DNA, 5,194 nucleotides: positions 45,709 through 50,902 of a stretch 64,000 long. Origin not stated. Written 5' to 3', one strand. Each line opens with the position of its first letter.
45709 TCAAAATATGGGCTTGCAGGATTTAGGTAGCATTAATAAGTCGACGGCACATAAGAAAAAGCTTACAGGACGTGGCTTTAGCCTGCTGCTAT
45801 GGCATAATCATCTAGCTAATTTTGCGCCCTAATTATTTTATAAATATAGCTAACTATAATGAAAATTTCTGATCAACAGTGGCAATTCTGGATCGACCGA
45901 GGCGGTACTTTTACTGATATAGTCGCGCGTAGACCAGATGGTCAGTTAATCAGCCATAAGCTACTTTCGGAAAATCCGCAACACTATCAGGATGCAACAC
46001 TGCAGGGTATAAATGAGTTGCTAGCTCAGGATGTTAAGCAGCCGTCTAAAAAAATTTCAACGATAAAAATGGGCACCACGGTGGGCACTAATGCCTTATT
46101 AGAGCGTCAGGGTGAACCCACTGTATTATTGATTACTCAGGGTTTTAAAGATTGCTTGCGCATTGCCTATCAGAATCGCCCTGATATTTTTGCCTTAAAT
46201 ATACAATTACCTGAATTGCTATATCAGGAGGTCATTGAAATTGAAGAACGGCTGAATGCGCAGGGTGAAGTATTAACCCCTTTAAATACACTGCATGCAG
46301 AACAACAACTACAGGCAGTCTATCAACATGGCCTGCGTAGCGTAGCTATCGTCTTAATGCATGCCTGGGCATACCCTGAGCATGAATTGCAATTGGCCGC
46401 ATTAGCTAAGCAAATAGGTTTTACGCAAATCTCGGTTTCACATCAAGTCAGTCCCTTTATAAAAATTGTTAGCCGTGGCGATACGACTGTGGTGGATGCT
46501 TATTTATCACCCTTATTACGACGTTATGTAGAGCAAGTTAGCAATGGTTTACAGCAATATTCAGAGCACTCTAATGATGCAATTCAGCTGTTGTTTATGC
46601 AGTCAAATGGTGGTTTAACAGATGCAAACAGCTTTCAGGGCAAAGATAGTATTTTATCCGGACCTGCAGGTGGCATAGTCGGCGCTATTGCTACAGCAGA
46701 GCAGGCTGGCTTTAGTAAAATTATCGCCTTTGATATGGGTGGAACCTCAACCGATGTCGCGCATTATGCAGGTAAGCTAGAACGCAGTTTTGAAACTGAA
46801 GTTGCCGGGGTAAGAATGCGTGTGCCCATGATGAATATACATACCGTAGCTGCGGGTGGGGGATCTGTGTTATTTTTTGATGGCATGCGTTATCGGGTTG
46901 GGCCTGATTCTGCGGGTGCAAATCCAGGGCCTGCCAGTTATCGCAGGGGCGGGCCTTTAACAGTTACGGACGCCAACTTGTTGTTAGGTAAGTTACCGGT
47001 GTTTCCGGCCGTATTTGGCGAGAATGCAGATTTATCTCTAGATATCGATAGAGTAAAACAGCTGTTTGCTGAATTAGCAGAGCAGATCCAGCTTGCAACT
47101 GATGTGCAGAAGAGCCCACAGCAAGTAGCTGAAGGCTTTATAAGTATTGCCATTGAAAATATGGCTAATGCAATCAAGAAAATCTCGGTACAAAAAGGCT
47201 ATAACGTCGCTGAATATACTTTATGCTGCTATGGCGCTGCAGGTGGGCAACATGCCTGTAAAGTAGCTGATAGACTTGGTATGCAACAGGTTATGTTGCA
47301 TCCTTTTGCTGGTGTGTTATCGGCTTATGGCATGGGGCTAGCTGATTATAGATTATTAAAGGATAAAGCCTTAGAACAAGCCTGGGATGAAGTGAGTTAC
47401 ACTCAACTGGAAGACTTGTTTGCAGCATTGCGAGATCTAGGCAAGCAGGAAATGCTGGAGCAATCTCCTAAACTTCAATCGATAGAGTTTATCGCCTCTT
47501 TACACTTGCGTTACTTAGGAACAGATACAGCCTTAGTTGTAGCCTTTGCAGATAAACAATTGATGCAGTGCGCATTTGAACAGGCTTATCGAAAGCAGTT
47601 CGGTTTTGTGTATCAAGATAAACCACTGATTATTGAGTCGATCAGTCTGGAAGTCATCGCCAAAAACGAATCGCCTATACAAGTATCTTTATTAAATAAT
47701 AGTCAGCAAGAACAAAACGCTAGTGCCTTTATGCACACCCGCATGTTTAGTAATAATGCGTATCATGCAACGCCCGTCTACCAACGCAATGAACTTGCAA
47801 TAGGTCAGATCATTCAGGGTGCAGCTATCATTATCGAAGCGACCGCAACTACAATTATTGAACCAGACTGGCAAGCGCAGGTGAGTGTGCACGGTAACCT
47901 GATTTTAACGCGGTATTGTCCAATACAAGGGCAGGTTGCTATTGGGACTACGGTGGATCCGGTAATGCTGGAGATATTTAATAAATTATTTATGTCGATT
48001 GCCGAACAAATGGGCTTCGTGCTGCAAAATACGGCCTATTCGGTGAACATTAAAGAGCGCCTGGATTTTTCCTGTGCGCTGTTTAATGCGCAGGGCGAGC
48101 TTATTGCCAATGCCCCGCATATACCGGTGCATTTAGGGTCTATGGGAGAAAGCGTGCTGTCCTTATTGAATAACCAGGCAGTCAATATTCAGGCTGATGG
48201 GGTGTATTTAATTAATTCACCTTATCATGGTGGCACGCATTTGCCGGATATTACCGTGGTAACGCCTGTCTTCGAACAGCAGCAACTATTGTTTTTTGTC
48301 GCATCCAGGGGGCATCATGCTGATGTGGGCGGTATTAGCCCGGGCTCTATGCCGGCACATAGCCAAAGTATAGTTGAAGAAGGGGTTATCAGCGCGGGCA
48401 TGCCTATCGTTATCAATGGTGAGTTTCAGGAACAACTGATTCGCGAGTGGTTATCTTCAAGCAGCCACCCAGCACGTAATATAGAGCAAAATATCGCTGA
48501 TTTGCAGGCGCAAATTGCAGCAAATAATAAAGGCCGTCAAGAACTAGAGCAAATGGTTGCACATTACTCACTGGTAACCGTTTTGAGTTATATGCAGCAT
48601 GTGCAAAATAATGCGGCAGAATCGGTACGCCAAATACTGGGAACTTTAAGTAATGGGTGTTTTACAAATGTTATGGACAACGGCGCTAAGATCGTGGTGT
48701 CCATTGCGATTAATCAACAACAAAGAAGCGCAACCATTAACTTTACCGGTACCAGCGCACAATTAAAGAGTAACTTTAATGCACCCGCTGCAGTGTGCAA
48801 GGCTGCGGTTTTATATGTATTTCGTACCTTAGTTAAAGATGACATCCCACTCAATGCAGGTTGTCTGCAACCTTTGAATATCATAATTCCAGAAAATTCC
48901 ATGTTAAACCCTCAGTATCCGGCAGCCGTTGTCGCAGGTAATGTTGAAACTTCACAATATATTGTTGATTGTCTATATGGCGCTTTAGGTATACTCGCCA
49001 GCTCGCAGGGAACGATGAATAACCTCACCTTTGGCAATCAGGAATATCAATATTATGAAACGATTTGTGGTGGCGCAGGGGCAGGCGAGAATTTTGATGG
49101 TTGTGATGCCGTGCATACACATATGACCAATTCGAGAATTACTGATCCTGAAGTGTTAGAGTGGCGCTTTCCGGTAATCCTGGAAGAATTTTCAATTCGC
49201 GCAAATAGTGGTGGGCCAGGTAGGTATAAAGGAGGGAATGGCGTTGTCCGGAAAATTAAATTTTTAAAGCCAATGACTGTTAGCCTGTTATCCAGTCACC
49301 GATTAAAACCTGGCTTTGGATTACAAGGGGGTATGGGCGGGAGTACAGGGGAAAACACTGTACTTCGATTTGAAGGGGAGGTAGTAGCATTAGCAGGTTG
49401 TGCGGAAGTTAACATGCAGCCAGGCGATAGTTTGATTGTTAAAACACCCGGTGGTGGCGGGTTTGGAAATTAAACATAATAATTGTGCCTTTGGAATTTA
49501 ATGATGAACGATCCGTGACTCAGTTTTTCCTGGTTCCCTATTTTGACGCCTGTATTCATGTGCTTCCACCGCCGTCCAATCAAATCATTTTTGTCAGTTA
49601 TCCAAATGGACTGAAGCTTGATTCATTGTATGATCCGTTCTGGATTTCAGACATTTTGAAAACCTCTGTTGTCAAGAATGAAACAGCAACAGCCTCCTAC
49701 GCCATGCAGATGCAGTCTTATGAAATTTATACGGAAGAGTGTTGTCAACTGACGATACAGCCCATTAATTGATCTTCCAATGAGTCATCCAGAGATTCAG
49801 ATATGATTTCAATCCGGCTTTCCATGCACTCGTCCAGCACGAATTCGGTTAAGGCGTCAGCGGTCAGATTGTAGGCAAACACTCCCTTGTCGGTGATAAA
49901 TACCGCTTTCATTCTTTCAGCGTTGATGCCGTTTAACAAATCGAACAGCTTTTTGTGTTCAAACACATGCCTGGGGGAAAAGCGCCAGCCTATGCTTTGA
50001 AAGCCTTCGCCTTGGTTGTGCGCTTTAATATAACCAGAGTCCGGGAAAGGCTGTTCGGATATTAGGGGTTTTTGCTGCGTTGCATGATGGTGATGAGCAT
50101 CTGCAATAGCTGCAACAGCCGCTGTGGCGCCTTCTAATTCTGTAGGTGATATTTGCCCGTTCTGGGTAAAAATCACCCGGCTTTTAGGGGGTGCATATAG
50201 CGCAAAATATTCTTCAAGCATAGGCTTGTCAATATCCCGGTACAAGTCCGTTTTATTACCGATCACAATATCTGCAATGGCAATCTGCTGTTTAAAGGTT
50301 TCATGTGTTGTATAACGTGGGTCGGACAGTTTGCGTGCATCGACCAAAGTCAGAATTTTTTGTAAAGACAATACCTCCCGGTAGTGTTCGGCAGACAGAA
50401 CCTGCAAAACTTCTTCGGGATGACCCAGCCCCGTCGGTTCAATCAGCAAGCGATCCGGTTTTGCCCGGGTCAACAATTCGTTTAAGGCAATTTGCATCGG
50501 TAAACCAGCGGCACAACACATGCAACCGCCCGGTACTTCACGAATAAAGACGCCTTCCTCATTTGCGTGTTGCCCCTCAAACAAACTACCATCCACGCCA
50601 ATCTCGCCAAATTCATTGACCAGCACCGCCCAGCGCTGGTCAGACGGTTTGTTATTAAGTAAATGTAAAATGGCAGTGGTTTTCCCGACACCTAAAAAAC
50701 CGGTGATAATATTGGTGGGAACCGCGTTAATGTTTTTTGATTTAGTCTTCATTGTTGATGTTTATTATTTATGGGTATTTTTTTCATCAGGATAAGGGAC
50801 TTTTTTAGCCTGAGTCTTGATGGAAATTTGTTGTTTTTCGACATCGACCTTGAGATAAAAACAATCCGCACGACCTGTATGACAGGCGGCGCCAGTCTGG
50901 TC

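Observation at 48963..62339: Zinc-limitation island bracketed by ~0.5 kb direct repeats of the oxoprolinase 3' end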

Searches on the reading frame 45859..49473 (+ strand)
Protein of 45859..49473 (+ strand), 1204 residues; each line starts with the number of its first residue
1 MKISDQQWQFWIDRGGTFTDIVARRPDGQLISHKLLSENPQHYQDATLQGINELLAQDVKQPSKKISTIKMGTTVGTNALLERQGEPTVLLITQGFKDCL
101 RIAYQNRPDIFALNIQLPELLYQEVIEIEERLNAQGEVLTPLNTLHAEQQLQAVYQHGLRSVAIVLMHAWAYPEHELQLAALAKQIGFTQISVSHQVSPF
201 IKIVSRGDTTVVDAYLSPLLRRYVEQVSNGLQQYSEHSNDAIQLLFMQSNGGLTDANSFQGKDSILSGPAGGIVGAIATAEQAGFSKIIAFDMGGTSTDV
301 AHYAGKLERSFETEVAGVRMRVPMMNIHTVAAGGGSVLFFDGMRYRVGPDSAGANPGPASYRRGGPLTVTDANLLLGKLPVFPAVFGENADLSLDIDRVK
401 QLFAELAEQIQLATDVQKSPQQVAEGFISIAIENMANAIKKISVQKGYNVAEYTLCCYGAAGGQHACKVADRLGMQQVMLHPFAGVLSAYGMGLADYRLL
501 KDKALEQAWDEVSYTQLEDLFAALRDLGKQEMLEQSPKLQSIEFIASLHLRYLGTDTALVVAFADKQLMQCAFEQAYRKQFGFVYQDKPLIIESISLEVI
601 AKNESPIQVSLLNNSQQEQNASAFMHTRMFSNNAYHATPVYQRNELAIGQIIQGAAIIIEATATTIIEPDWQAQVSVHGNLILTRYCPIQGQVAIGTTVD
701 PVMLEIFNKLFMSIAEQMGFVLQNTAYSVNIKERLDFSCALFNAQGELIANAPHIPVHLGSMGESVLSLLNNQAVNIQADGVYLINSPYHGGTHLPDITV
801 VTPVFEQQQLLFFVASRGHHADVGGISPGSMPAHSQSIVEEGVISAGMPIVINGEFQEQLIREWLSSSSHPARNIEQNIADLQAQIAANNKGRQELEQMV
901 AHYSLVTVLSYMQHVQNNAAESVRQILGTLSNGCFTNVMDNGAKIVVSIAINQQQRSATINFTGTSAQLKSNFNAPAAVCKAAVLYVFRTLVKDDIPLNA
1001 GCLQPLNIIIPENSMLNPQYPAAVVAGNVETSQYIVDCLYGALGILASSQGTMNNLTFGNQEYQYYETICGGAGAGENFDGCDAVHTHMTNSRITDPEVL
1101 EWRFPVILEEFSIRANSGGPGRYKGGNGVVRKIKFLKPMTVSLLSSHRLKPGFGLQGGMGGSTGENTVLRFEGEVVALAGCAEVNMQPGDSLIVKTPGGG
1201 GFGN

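Call 7: search_protein_families(library=pfam, proteins=[window:45859-49473:+], max_evalue=0.01)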
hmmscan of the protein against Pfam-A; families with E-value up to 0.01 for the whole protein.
window:45859-49473:+ (1204 aa): 4 families
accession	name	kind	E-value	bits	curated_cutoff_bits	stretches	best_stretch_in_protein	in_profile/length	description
PF02538.19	Hydantoinase_B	-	2.2e-195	650.5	26.8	1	700-1204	1-518/519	Hydantoinase B/oxoprolinase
PF01968.24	Hydantoinase_A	-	2e-103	346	22.9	1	206-498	1-288/291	Hydantoinase/oxoprolinase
PF05378.19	Hydant_A_N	-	2.8e-54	183.9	25.2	1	10-186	2-175/176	Hydantoinase/oxoprolinase N-terminal region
PF19278.4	Hydant_A_C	-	2.3e-06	27.6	21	1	515-670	12-176/193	Hydantoinase/oxoprolinase C-terminal domain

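Call 42: find_encoding_contigs(protein=window:45859-49473:+, flank=10000, max_places=10)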
Protein window:45859-49473:+ (1204 aa): 2 contigs read that carry it; 2 places shown.
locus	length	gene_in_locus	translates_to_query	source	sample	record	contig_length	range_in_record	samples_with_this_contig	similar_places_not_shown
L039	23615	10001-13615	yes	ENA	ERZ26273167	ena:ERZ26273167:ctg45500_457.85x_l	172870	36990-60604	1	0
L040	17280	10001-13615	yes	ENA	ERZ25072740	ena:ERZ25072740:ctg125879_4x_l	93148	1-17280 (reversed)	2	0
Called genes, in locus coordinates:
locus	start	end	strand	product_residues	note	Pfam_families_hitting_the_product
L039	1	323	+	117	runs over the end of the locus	PF01242:PTPS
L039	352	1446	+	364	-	PF01594:AI-2E_transport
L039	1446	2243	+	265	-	PF03819:MazG, PF01503:PRA-PH (weak), PF03819:MazG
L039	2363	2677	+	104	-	PF06865:Ppnp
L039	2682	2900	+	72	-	PF04102:SlyX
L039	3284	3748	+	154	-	PF07308:DUF1456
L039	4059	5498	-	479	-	PF00890:FAD_binding_2 (weak), PF01134:GIDA, PF01262:AlaDh_PNT_C (faint), PF01494:FAD_binding_3 (faint), PF07992:Pyr_redox_2, PF12831:FAD_oxidored (weak), PF00070:Pyr_redox, PF02852:Pyr_redox_dim, +5 more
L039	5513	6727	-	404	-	PF00364:Biotin_lipoyl, PF02817:E3_binding, PF00198:2-oxoacid_dh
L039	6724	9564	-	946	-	PF16078:2-oxogl_dehyd_N, PF00676:E1_dh, PF02779:Transket_pyr, PF16870:OxoGdeHyase_C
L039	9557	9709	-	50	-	-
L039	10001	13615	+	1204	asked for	PF05378:Hydant_A_N, PF01968:Hydantoinase_A, PF19278:Hydant_A_C (weak), PF02538:Hydantoinase_B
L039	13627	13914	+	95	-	PF11736:DUF3299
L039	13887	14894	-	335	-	PF02492:cobW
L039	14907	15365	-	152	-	PF01502:PRA-CH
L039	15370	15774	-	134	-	PF03203:MerC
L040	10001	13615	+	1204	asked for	PF05378:Hydant_A_N, PF01968:Hydantoinase_A, PF19278:Hydant_A_C (weak), PF02538:Hydantoinase_B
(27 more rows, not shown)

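Call 77: find_homologous_proteins(query=window:45859-49473:+, region=800-1204, max_evalue=1e-100)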
Query window:45859-49473:+, residues 800-1204 (405 aa): 7999 proteins with E <= 1e-100 among 8000 candidates; the best 120 are listed.
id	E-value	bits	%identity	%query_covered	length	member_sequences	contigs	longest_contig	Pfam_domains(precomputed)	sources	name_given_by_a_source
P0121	2.1e-235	799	87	100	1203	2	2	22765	PF01968.25,PF19278.5,PF02538.20,PF05378.20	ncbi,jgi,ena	-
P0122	1.3e-228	777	85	100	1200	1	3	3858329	PF01968.25,PF19278.5,PF02538.20,PF05378.20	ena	-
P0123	1.9e-228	776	84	100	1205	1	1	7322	PF01968.25,PF19278.5,PF02538.20,PF05378.20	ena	-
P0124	6.3e-227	771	82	98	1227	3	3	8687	PF01968.25,PF19278.5,PF02538.20,PF05378.20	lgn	-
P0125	1.3e-221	754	82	100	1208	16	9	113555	PF01968.25,PF19278.5,PF02538.20,PF05378.20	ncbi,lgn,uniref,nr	ncbi:MAG: hydantoinase B/oxoprolinase family protein [Methyloprofundus sp.]|uniref:hydantoinase B/ox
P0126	1.4e-217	741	81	100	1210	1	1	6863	PF01968.25,PF19278.5,PF02538.20,PF05378.20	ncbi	-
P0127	1.7e-204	698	75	100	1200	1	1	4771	PF01968.25,PF19278.5,PF02538.20,PF05378.20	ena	-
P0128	1.8e-204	697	75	100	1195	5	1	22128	PF01968.25,PF19278.5,PF02538.20,PF05378.20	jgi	-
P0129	1.3e-202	691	76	100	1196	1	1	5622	PF01968.25,PF19278.5,PF02538.20,PF05378.20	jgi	-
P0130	2.4e-202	690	75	100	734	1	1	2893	PF01968.25,PF19278.5,PF02538.20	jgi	-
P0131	1.4e-201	688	75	100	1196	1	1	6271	PF01968.25,PF19278.5,PF02538.20,PF05378.20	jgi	-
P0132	1.9e-201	687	75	100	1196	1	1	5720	PF01968.25,PF02538.20,PF05378.20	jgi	-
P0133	9.4e-201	685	75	100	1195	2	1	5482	PF01968.25,PF02538.20,PF05378.20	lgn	-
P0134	1.3e-200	685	75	100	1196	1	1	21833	PF01968.25,PF02538.20,PF05378.20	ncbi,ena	-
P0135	1.0e-199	682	75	100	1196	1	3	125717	PF01968.25,PF02538.20,PF05378.20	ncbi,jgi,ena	-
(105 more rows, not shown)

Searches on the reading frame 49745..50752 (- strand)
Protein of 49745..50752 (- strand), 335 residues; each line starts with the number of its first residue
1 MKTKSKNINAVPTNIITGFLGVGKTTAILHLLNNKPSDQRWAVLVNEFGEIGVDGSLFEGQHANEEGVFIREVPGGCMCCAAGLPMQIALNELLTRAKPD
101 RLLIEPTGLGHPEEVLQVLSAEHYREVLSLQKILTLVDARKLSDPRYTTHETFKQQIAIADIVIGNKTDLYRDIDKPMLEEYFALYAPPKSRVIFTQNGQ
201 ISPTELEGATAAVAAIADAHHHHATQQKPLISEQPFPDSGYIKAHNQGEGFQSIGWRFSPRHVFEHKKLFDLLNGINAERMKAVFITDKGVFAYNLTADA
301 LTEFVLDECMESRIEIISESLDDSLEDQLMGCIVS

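Call 7: search_protein_families(library=pfam, proteins=[window:49745-50752:-], max_evalue=0.01)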
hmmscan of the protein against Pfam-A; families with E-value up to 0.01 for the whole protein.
window:49745-50752:- (335 aa): 1 family
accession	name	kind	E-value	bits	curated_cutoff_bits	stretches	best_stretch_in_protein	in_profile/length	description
PF02492.25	cobW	-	1.1e-45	155.9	20.7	1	12-174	1-159/180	CobW/HypB/UreG, nucleotide-binding domain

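Call 73: find_homologous_proteins(query=window:49745-50752:-, max_evalue=1e-60)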
Query window:49745-50752:- (335 aa): 5703 proteins with E <= 1e-60 among 8000 candidates; the best 120 are listed.
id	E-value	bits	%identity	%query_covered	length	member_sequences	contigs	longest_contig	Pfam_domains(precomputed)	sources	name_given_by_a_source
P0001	1.2e-211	720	94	100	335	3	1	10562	PF02492.26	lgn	-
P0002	9.1e-211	717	92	100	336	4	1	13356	PF02492.26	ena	-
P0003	3.4e-205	699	92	99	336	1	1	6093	PF02492.26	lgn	-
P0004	2.0e-200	683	88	100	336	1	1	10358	PF02492.26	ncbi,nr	ncbi:MAG: GTP-binding protein [Methylococcaceae bacterium]|nr:GTP-binding protein [Methylococcaceae 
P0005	5.3e-200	682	87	100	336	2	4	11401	PF02492.26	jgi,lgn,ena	jgi:G3E family GTPase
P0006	1.2e-193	661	86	100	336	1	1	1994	PF02492.26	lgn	-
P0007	1.9e-192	657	86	100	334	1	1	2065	PF02492.26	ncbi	-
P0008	3.2e-191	653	85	100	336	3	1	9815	PF02492.26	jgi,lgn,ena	-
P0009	5.7e-189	645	86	100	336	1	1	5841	PF02492.26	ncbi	-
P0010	8.5e-187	638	82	100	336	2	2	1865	PF02492.26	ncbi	-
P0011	2.5e-186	637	84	100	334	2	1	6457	PF02492.26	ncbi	-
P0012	8.1e-176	602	78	100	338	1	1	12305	PF02492.26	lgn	-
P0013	1.3e-175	601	79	100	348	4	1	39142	PF02492.26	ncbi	-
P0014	3.9e-172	590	78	100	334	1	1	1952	PF02492.26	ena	-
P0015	1.4e-170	585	77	98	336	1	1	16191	PF02492.26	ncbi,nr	ncbi:MAG: GTP-binding protein [Gammaproteobacteria bacterium]|nr:GTP-binding protein [Gammaproteobac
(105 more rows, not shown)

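Call 74: find_encoding_contigs(protein=P0001, flank=10000, max_places=4)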
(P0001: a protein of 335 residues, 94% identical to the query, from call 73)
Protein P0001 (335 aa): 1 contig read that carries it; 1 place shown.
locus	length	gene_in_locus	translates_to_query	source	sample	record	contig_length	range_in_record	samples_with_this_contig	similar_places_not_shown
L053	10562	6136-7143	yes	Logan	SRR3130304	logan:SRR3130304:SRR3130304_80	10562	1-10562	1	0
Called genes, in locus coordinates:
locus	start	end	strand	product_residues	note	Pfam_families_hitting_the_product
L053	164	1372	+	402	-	PF02492:cobW, PF07683:CobW_C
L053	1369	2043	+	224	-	PF08856:DUF1826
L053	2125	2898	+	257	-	PF02535:Zip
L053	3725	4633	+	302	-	PF07969:Amidohydro_3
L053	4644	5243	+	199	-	PF10986:ZrgA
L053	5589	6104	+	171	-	PF01502:PRA-CH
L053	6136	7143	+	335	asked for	PF02492:cobW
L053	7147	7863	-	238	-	PF11736:DUF3299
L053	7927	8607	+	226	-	PF00005:ABC_tran, PF13304:AAA_21 (weak)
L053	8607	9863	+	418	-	PF12704:MacB_PCD, PF02687:FtsX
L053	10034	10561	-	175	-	?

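Call 75: find_encoding_contigs(protein=P0002, flank=10000, max_places=4)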
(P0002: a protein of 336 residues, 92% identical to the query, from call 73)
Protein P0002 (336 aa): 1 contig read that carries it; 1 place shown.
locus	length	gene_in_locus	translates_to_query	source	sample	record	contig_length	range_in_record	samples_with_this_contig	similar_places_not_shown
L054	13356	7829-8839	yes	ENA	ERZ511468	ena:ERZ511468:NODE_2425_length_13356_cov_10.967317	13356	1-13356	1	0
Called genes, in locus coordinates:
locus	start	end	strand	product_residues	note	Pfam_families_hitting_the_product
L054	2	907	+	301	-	?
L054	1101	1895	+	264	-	-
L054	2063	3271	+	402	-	PF02492:cobW, PF07683:CobW_C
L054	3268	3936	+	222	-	PF08856:DUF1826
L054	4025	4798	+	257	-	PF02535:Zip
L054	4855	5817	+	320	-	PF07969:Amidohydro_3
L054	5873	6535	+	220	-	PF07969:Amidohydro_3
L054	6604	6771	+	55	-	-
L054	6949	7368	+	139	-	PF03203:MerC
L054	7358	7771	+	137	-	PF01502:PRA-CH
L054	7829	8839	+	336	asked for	PF02492:cobW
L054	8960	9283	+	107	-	-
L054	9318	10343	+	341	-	PF13384:HTH_23 (weak), PF13551:HTH_29, PF07592:DDE_Tnp_ISAZ013 (faint), PF13592:HTH_33, PF13358:DDE_3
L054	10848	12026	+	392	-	PF02690:Na_Pi_cotrans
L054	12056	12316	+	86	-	-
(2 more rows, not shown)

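Call 76: find_encoding_contigs(protein=P0004, flank=10000, max_places=4)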
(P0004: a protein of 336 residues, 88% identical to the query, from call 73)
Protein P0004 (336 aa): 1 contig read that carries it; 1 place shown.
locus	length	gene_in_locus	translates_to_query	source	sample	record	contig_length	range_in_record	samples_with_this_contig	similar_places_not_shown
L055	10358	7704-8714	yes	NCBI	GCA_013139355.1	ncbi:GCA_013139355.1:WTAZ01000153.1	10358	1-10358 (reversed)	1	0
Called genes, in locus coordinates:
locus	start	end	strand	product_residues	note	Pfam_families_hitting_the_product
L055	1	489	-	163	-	PF07715:Plug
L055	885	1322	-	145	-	-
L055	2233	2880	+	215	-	PF08856:DUF1826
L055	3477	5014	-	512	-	PF01527:HTH_Tnp_1 (faint), PF13384:HTH_23 (faint), PF13565:HTH_32 (weak), PF00665:rve, PF13683:rve_3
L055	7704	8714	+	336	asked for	PF02492:cobW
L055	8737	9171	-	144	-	PF11736:DUF3299 (weak)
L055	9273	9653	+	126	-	PF00005:ABC_tran, PF27394:Aq_aa27 (weak)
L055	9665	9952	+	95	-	PF00005:ABC_tran, PF13304:AAA_21 (weak)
